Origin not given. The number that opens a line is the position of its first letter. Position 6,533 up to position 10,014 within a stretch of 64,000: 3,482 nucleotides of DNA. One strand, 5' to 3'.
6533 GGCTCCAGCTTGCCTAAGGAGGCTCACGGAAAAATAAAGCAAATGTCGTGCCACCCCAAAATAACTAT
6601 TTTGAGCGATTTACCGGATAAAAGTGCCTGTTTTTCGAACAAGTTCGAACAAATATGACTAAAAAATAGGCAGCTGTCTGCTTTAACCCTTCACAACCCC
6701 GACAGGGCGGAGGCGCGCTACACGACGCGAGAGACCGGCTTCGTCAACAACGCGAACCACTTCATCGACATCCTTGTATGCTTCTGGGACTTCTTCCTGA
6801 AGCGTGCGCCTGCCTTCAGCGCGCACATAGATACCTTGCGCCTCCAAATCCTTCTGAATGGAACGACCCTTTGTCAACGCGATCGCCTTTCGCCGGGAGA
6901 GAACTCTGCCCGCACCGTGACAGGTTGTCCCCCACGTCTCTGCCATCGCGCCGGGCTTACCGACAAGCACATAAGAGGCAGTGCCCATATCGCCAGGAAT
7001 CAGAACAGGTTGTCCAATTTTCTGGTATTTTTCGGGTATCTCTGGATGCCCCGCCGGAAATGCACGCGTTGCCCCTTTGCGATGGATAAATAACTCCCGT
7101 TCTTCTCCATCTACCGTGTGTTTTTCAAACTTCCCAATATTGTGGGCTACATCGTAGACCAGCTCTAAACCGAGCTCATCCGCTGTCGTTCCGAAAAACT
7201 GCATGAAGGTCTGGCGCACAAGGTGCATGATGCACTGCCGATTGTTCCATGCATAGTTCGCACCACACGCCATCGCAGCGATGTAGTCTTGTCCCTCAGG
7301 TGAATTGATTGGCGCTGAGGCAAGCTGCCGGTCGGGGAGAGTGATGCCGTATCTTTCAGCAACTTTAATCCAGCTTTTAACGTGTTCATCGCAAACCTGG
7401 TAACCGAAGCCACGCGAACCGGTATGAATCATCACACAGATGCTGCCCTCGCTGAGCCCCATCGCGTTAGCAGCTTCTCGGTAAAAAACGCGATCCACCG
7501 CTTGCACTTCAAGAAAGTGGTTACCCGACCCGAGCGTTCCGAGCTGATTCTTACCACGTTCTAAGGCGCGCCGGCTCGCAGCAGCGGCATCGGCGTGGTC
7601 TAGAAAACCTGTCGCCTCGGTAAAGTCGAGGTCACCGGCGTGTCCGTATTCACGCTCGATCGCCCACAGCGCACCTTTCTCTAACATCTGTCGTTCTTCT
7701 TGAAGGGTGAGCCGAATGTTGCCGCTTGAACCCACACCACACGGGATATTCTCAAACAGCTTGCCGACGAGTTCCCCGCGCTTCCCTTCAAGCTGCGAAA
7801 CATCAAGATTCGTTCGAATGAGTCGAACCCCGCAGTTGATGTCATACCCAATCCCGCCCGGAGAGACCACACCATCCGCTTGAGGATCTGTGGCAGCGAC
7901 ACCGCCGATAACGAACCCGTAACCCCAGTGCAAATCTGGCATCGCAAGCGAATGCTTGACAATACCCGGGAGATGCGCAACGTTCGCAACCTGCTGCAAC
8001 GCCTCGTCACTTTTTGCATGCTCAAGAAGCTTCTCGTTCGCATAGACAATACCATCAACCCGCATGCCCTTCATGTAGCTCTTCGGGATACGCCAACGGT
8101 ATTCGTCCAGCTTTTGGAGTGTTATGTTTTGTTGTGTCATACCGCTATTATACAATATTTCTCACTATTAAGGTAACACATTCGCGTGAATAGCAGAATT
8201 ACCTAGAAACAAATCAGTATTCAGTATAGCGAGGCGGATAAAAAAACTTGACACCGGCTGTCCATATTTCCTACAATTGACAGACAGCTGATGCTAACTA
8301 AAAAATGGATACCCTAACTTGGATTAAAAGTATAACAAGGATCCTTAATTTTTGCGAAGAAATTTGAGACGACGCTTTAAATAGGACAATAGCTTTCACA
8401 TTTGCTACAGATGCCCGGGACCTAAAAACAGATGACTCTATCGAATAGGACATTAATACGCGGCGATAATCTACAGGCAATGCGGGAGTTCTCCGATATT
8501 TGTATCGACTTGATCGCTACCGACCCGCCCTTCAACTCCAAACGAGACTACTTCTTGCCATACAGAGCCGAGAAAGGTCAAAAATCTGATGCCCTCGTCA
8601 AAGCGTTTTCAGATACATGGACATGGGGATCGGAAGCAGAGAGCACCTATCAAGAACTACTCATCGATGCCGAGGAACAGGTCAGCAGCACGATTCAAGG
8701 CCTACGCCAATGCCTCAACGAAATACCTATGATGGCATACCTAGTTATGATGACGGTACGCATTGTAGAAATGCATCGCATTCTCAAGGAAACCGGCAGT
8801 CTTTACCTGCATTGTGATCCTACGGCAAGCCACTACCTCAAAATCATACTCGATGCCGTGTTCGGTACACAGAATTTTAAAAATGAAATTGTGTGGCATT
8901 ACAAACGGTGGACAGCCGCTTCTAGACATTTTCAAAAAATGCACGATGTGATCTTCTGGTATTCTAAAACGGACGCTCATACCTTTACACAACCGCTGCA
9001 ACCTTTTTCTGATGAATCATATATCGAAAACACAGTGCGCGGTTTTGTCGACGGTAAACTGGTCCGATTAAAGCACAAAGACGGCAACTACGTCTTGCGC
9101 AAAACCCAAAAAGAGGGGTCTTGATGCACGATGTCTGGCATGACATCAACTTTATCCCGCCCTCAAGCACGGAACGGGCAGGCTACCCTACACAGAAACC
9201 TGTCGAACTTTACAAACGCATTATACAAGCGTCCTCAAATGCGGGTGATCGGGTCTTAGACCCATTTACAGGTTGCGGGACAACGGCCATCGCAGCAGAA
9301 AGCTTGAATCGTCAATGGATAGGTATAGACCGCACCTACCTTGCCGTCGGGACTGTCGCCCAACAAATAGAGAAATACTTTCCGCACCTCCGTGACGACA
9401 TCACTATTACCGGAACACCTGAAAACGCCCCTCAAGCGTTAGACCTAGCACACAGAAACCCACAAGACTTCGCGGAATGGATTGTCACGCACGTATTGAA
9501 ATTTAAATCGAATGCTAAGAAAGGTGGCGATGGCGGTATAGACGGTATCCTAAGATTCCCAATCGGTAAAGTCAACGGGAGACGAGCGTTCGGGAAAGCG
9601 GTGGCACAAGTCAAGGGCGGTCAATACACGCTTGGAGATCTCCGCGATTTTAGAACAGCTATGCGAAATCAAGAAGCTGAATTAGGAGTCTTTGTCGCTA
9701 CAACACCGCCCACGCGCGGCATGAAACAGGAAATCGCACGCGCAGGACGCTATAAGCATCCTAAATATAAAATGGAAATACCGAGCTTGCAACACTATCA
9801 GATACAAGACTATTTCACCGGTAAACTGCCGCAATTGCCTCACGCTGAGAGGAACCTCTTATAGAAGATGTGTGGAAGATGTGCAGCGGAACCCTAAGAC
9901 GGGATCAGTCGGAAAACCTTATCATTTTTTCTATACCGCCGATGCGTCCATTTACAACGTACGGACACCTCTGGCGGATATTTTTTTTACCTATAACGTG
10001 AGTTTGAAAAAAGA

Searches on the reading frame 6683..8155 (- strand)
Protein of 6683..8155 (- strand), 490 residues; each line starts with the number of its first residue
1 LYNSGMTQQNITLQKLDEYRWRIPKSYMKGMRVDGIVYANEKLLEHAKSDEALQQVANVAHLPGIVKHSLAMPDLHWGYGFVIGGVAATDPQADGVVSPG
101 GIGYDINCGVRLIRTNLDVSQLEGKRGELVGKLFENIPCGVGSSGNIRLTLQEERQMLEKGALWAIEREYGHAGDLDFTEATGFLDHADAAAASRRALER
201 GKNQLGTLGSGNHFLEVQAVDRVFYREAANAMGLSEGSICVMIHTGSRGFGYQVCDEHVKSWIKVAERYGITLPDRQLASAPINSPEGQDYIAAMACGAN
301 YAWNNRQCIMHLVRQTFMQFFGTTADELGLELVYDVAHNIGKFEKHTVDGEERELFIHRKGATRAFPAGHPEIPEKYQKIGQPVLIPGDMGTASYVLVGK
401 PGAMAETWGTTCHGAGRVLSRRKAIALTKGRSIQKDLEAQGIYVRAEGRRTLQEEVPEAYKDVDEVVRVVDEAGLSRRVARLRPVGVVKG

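Call 27: search_protein_families(library=pfam, proteins=[window:6683-8155:-], max_evalue=0.1)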
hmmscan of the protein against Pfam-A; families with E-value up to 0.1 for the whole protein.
window:6683-8155:- (490 aa): 1 family
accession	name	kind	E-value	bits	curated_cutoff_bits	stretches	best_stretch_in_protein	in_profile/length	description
PF01139.22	RtcB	-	1.9e-173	578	27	1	55-490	1-426/426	tRNA-splicing ligase RtcB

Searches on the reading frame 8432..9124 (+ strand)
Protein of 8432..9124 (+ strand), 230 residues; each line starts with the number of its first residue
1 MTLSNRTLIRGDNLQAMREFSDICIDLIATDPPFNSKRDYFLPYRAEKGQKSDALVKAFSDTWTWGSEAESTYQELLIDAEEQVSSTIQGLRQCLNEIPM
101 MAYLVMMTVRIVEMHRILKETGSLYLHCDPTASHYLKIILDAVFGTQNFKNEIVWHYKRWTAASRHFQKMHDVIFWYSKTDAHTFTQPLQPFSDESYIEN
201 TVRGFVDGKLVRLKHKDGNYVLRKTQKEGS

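Call 27: search_protein_families(library=pfam, proteins=[window:8432-9124:+], max_evalue=0.1)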
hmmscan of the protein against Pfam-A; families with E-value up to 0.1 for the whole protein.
window:8432-9124:+ (230 aa): 2 families
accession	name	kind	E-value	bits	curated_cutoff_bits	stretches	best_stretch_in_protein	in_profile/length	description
PF01555.25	N6_N4_Mtase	-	1.2e-19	71.6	26.7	1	25-191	1-119/221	DNA methylase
PF01239.28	PPTA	-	0.062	13.5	29.5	0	147-161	14-28/32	Protein prenyltransferase alpha subunit repeat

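Call 65: search_protein_families(library=padloc, proteins=[window:8432-9124:+], max_evalue=0.001)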
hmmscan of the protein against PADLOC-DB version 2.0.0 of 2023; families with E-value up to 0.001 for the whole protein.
window:8432-9124:+ (230 aa): 32 families (the best 25 are shown)
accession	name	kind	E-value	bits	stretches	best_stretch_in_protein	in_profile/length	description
PDLC03339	MTase_II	-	2.5e-35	120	2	103-226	60-186/399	Type II methyltransferase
PDLC03300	MTase_II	-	3e-24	83.6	1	102-181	85-164/302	Type II methyltransferase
PDLC03354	MTase_II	-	2.6e-22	77.4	1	96-197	122-224/425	Type II methyltransferase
PDLC03633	MTase_III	-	3e-21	73.8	1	102-186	150-235/616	Type III methyltransferase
PDLC03644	MTase_III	-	6.8e-19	66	1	103-220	109-218/542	Type III methyltransferase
PDLC03636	MTase_III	-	1.4e-17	61.7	1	103-184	96-178/575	Type III methyltransferase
PDLC03299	MTase_II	-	7.5e-17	59.7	2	102-186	61-144/296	Type II methyltransferase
PDLC03634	MTase_III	-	2.1e-16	57.9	1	103-194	173-263/621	Type III methyltransferase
PDLC03635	MTase_III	-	2.4e-16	57.6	1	102-195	267-365/708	Type III methyltransferase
PDLC03641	MTase_III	-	3.4e-14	50.3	1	102-199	183-278/657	Type III methyltransferase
PDLC03638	MTase_III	-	5.7e-14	49.4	1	102-185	430-514/816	Type III methyltransferase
PDLC03371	MTase_II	-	6.3e-14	50.1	1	5-187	10-156/260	Type II methyltransferase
PDLC03265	MTase_II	-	2.5e-10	38.3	1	103-188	73-157/333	Type II methyltransferase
PDLC03387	MTase_II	-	3.6e-10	37.5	1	2-57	8-63/289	Type II methyltransferase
PDLC03637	MTase_III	-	2.8e-09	34.1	1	102-180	185-264/513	Type III methyltransferase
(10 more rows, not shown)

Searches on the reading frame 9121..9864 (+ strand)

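Call 27: search_protein_families(library=pfam, proteins=[window:9121-9864:+], max_evalue=0.1)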
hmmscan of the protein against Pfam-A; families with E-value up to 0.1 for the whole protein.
window:9121-9864:+ (247 aa): 5 families
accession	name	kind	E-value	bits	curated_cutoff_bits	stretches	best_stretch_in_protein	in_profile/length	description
PF01555.25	N6_N4_Mtase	-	5.2e-22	79.3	26.7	1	3-71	141-211/221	DNA methylase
PF22722.2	NA-iREase1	-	2.4e-08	34.3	27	1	115-210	3-93/106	NACHT-associated inactive Restriction Endonuclease 1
PF04471.18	Mrr_cat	-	5.8e-06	26.8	21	1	116-207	8-99/115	Restriction endonuclease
PF01170.24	UPF0020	-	0.05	13.7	22.3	1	39-98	26-81/197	RMKL-like, methyltransferase domain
PF06325.19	PrmA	-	0.083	12.8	22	0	35-145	155-263/296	Ribosomal protein L11 methyltransferase (PrmA)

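Call 65: search_protein_families(library=padloc, proteins=[window:9121-9864:+], max_evalue=0.001)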
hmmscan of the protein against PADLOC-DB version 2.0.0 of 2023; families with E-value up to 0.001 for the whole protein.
window:9121-9864:+ (247 aa): 58 families (the best 25 are shown)
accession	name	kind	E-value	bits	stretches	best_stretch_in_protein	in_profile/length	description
PDLC03339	MTase_II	-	1.2e-24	84.8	1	2-86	191-274/399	Type II methyltransferase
PDLC03371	MTase_II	-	2.7e-22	77.5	1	2-72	172-241/260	Type II methyltransferase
PDLC03354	MTase_II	-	4.2e-21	73.4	1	3-96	308-396/425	Type II methyltransferase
PDLC03300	MTase_II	-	7.4e-21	72.5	1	4-86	198-279/302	Type II methyltransferase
PDLC03299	MTase_II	-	2.3e-19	68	1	15-77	189-253/296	Type II methyltransferase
PDLC03216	MTase_II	-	4e-17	60.3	1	22-95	194-267/364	Type II methyltransferase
PDLC03353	MTase_II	-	7.1e-16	56.5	1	3-70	173-237/260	Type II methyltransferase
PDLC03738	oMTase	-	2.8e-15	53.9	1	22-95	204-277/376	orphan methyltransferase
PDLC03320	MTase_II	-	5.8e-15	53.2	1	4-76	196-269/289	Type II methyltransferase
PDLC03350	MTase_II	-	1e-14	52.7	1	9-82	221-294/312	Type II methyltransferase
PDLC03238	MTase_II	-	1.4e-14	52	1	2-70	285-352/428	Type II methyltransferase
PDLC03387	MTase_II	-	2.2e-13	48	1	21-70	213-262/289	Type II methyltransferase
PDLC03636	MTase_III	-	5.8e-12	43.2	1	18-70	340-392/575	Type III methyltransferase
PDLC03633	MTase_III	-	9.3e-12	42.4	1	18-78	288-348/616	Type III methyltransferase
PDLC03635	MTase_III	-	1.1e-11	42.2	1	2-71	490-560/708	Type III methyltransferase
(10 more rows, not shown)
